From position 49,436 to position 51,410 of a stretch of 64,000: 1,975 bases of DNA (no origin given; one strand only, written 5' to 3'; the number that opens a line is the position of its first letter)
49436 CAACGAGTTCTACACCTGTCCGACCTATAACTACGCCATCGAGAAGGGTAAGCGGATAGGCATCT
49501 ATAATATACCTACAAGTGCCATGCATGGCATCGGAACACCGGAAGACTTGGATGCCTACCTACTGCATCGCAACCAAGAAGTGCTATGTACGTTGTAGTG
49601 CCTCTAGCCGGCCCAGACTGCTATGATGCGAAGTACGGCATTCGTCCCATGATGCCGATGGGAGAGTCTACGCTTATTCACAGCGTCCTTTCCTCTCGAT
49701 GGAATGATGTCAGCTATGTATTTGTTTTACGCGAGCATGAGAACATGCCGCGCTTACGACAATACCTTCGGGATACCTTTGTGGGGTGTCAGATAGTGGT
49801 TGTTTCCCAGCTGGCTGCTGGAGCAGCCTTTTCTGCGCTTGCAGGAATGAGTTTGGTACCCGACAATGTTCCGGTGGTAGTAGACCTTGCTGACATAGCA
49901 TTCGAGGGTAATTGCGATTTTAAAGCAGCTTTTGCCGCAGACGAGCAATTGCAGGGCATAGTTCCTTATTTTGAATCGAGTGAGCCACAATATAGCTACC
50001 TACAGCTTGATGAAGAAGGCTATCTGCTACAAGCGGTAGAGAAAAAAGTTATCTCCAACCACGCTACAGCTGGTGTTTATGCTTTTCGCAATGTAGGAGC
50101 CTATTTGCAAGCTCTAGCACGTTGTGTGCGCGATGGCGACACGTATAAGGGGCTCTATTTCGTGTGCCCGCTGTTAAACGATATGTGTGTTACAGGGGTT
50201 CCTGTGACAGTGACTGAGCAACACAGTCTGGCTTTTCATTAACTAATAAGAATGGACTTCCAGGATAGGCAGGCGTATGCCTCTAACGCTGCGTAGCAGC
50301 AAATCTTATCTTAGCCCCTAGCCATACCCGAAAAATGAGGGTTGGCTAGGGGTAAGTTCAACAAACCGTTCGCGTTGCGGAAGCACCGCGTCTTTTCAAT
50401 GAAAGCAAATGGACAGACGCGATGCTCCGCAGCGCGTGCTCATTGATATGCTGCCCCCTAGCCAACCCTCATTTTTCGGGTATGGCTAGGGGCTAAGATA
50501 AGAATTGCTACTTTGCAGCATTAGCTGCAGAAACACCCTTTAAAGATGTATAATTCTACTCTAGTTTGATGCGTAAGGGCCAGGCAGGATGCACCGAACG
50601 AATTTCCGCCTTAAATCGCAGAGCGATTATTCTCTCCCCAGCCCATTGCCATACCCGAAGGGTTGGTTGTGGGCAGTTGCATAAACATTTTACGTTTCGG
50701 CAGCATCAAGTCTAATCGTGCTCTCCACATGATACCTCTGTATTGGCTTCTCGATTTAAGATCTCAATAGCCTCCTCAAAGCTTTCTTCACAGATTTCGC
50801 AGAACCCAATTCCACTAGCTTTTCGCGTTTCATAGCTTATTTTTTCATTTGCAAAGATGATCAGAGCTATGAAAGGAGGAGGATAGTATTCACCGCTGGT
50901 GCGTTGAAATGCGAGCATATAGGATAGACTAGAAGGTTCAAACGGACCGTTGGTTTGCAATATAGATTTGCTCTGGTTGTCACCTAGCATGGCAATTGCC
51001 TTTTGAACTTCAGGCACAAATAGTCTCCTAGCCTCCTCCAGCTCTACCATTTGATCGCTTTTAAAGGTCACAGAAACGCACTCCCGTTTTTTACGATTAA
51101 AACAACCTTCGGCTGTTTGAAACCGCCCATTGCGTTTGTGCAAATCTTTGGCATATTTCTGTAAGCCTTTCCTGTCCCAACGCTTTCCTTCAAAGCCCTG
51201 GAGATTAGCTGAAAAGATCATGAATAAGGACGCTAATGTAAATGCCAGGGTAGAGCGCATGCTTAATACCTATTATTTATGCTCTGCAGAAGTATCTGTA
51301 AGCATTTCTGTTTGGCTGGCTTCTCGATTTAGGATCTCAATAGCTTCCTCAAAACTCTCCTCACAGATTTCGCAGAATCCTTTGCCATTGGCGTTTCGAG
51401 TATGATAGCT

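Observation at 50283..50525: Nested ~240-bp palindrome with perfect 49-bp arms at the convergence of two accessory operons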

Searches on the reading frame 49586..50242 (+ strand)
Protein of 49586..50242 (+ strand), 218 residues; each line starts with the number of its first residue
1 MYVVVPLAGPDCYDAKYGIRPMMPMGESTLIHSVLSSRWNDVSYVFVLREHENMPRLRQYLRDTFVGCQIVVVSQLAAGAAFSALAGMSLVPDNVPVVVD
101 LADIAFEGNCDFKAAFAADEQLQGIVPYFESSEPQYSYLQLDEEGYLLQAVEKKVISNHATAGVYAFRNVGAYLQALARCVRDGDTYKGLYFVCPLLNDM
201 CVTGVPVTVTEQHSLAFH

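Call 11: search_protein_families(library=pfam, proteins=[window:49586-50242:+])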
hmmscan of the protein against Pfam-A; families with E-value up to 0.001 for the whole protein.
window:49586-50242:+ (218 aa): 0 families

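Call 14: find_encoding_contigs(protein=window:49586-50239:+, flank=10000, max_places=10)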
Protein window:49586-50239:+ (218 aa): 1 contig read that carries it; 1 place shown.
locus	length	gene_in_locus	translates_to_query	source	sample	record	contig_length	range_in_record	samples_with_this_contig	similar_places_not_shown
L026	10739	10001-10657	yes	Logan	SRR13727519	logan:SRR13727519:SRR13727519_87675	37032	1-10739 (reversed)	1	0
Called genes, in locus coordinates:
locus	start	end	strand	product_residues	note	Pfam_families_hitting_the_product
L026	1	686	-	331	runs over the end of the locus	PF01514:YscJ_FliF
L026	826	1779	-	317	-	PF13646:HEAT_2 (weak)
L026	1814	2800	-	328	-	PF16881:LIAS_N (weak), PF04055:Radical_SAM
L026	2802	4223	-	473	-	PF00890:FAD_binding_2 (weak), PF01134:GIDA, PF01262:AlaDh_PNT_C (faint), PF07992:Pyr_redox_2, PF12831:FAD_oxidored, PF13738:Pyr_redox_3, PF00070:Pyr_redox, PF02852:Pyr_redox_dim, +2 more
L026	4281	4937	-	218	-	PF24027:DUF7338 (weak)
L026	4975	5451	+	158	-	-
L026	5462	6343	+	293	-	PF03009:GDPD (weak)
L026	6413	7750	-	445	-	-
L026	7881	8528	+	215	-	PF00702:Hydrolase, PF13419:HAD_2, PF13242:Hydrolase_like (faint)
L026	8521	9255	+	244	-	PF12804:NTP_transf_3 (weak), PF00483:NTP_transferase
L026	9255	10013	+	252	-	PF00483:NTP_transferase, PF12804:NTP_transf_3 (weak)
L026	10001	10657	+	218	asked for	-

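Call 19: find_homologous_proteins(query=window:49586-50239:+)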
Query window:49586-50239:+ (218 aa): 69 proteins with E <= 0.001 among 721 candidates.
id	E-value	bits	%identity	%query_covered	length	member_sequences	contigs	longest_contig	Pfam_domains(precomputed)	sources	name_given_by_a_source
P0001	3.4e-143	492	100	100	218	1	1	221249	-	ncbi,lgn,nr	ncbi:MAG: hypothetical protein Q8K75_09570 [Chlamydiales bacterium]|nr:hypothetical protein [Chlamyd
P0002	4.1e-73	263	55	100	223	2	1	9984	-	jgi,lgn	jgi:hypothetical protein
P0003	1.1e-59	219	51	100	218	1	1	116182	-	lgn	-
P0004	2.3e-49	186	45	100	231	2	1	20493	-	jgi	jgi:dTDP-glucose pyrophosphorylase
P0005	1.3e-47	180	44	99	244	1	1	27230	-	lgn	-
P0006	2.5e-45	172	44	100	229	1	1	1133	-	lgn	-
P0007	3.2e-43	166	46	99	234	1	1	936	-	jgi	jgi:CTP:molybdopterin cytidylyltransferase MocA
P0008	1.3e-42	164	42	100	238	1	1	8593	-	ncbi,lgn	-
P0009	2.7e-42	163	44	99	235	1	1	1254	-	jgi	jgi:hypothetical protein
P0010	9.2e-42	161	44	94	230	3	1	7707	-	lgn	-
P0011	2.4e-41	159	44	91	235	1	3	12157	-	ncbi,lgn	-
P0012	2.6e-41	159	42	99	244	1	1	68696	-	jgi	jgi:hypothetical protein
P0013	3.4e-41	159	41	99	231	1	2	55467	-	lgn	-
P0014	4.2e-41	159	46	91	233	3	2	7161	-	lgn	-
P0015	2.4e-40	156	42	99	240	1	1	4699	-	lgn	-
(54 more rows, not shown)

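Call 23: find_encoding_contigs(protein=P0003, flank=10000, max_places=4)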
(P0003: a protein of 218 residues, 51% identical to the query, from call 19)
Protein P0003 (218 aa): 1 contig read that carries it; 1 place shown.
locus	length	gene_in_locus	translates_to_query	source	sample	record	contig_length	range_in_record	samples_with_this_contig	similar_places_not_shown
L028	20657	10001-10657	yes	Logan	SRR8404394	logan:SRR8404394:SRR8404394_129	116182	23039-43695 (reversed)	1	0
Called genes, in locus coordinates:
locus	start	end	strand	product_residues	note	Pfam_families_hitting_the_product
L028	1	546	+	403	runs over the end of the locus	PF03222:Trp_Tyr_perm, PF13520:AA_permease_2 (weak)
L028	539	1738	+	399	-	PF03222:Trp_Tyr_perm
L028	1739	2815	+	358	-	PF00579:tRNA-synt_1b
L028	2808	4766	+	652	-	PF00270:DEAD (faint), PF04851:ResIII, PF17757:UvrB_inter, PF27431:UvrB_3rd, PF00271:Helicase_C, PF12344:UvrB, PF02151:UVR (weak)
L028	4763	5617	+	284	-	PF03009:GDPD (faint)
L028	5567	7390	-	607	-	-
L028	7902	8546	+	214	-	PF00702:Hydrolase, PF13419:HAD_2, PF13242:Hydrolase_like (weak)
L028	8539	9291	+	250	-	PF00483:NTP_transferase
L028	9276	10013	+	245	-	PF00483:NTP_transferase, PF12804:NTP_transf_3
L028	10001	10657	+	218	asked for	-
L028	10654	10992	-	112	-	PF12680:SnoaL_2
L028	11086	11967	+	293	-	PF00535:Glycos_transf_2, PF13641:Glyco_tranf_2_3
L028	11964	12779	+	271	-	PF00535:Glycos_transf_2, PF10111:Glyco_tranf_2_2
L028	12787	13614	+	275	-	PF01061:ABC2_membrane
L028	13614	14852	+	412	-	PF00005:ABC_tran, PF13304:AAA_21 (faint)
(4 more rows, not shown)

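Call 24: find_encoding_contigs(protein=P0002, flank=10000, max_places=4)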
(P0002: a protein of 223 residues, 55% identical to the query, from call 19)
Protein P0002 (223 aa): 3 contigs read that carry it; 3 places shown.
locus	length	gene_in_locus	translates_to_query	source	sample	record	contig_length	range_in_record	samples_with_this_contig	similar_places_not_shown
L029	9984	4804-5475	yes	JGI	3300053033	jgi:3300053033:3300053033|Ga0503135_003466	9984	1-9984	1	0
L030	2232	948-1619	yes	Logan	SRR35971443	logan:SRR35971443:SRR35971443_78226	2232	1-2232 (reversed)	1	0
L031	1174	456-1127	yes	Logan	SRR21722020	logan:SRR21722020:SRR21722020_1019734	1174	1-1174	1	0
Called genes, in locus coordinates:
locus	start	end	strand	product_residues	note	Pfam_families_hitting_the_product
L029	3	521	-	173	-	?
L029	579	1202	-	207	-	-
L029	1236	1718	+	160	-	-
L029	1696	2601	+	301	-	PF03009:GDPD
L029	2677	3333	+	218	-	PF00702:Hydrolase, PF13419:HAD_2, PF13242:Hydrolase_like (weak)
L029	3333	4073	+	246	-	PF12804:NTP_transf_3, PF00483:NTP_transferase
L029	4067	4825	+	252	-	PF00483:NTP_transferase, PF12804:NTP_transf_3 (weak)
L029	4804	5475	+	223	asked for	-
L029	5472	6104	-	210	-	-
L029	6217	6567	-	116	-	PF07366:SnoaL (faint), PF12680:SnoaL_2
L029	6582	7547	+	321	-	PF13641:Glyco_tranf_2_3, PF00535:Glycos_transf_2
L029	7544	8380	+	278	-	PF00535:Glycos_transf_2, PF10111:Glyco_tranf_2_2, PF13641:Glyco_tranf_2_3 (weak)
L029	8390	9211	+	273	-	PF01061:ABC2_membrane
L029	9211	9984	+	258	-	?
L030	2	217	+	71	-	?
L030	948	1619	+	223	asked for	-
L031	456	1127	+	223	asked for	-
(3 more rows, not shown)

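Call 40: search_protein_families(library=pfam, proteins=[L029:5475-6104:-], max_evalue=1)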
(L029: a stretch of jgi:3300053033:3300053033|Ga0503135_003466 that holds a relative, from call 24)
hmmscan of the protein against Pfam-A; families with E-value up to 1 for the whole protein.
L029:5475-6104:- (210 aa): 0 families

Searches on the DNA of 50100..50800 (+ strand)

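Call 9: search_rna_families(source=window, start=50100, end=50800, threshold=evalue, max_evalue=10)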
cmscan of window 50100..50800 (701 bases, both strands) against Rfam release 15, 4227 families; matches with E-value up to 10: 1.
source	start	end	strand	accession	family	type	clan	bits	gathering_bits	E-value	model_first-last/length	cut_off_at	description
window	50614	50686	+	RF02125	JPX_2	Gene; lncRNA;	-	15.6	48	1.7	1-69/69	no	JPX transcript, XIST activator conserved region 2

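Call 10: search_dna_similar(query=window:50243-50711:+, collection=ecoli_genomes, mode=distant)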
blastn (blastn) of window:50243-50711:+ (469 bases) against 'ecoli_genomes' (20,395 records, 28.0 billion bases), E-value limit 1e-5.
No match.

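Call 47: build_rna_model(alignment_id=A1)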
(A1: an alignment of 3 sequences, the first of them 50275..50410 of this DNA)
Model R1 built from alignment A1 (3 sequences, 138 columns); structure: RNAalifold consensus.
model positions 137; base pairs 28; branch points 2; effective number of sequences 1.49; information 0.59 bits per position. Calibrated on 0.2 Mb of random sequence (short: E-values are rough).
structure used (alignment columns):
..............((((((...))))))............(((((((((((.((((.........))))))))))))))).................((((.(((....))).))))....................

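Call 48: search_with_rna_model(model_id=R1, sources=[window, L026, L027, L028, L029, L030, L031, L032, L033], max_evalue=10)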
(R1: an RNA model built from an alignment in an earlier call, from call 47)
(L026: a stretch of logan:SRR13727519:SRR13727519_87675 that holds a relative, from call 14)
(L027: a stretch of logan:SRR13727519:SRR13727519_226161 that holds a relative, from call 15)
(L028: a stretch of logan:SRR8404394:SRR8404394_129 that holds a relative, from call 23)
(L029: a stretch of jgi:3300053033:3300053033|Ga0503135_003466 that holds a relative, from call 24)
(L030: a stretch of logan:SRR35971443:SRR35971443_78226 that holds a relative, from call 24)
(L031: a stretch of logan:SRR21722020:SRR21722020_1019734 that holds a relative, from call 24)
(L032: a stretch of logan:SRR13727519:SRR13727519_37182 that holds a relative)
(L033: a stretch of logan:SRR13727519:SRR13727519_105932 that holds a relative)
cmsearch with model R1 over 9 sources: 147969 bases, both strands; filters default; matches with E-value up to 10: 8.
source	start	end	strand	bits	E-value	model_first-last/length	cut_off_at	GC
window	50274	50410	+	153.9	1.1e-38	1-137/137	no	0.49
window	50398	50533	-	145.6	1.8e-36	1-137/137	no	0.49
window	50601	50730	+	121.7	4.7e-30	1-137/137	no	0.48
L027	10531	10660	-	121.7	4.7e-30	1-137/137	no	0.48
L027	10728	10777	+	46.6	6.5e-10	1-50/137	3'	0.44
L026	10689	10739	+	45.2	1.6e-09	1-51/137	3'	0.51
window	50419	50551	+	18.4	0.025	1-137/137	no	0.49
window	50315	50352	-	13.4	0.56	42-79/137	no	0.58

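Call 54: search_dna_similar(query=window:50275-50730:+, collection=plasmids, mode=distant, max_evalue=0.01)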
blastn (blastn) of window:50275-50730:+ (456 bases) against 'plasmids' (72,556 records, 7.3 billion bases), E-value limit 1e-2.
No match.

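Call 55: search_dna_similar(query=window:50275-50730:+, collection=phages, mode=distant, max_evalue=0.01)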
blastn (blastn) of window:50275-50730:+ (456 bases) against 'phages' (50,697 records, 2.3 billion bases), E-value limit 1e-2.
No match.

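Call 62: search_with_rna_model(model_id=R1, sources=[L076], max_evalue=10)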
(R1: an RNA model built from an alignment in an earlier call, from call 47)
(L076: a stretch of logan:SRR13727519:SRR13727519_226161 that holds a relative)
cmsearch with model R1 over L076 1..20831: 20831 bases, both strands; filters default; matches with E-value up to 10: 0.
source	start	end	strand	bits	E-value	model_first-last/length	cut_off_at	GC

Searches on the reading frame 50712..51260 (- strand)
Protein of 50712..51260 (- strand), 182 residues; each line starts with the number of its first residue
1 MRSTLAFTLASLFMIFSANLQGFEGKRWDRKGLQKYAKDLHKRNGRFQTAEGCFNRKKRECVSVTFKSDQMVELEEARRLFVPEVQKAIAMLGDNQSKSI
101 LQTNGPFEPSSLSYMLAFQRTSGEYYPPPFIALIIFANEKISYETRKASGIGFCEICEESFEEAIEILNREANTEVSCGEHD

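Call 11: search_protein_families(library=pfam, proteins=[window:50712-51260:-])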
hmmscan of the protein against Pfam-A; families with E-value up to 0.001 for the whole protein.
window:50712-51260:- (182 aa): 0 families

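Call 15: find_encoding_contigs(protein=window:50715-51260:-, flank=10000, max_places=10)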
Protein window:50715-51260:- (182 aa): 1 contig read that carries it; 1 place shown.
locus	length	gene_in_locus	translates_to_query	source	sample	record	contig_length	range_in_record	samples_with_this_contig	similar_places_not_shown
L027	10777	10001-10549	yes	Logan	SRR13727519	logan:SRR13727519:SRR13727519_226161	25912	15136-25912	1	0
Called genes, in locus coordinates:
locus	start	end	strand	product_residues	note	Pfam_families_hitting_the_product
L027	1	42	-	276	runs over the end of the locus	PF01061:ABC2_membrane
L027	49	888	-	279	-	PF00535:Glycos_transf_2, PF10111:Glyco_tranf_2_2, PF13641:Glyco_tranf_2_3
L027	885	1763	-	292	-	PF00535:Glycos_transf_2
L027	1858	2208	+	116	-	PF07366:SnoaL (faint), PF12680:SnoaL_2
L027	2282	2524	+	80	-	PF19807:DUF6290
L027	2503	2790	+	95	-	PF05016:ParE_toxin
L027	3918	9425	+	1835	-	PF20148:DUF6531 (weak), PF25023:TEN_YD-shell (weak), PF05593:RHS_repeat, PF25023:TEN_YD-shell (weak), PF05593:RHS_repeat (weak), PF25023:TEN_YD-shell, PF05593:RHS_repeat (weak)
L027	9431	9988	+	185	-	-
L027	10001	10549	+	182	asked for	-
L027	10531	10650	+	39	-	-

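Call 40: search_protein_families(library=pfam, proteins=[window:50715-51260:-], max_evalue=1)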
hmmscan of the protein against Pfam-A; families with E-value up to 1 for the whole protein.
window:50715-51260:- (182 aa): 1 family
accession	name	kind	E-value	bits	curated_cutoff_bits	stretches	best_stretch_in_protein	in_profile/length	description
PF07535.18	zf-DBF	-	0.11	13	24.8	1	152-163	4-15/45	DBF zinc finger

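Call 68: find_homologous_proteins(query=window:50715-51260:-, max_evalue=0.001)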
Query window:50715-51260:- (182 aa): 2 proteins with E <= 0.001 among 38 candidates.
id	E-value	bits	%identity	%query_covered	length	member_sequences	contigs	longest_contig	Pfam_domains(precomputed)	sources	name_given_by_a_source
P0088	1.2e-116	404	100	100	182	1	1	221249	-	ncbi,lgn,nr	ncbi:MAG: hypothetical protein Q8K75_09575 [Chlamydiales bacterium]|nr:hypothetical protein [Chlamyd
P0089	1.7e-67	244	66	95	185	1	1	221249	-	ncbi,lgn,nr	ncbi:MAG: hypothetical protein Q8K75_09580 [Chlamydiales bacterium]|nr:hypothetical protein [Chlamyd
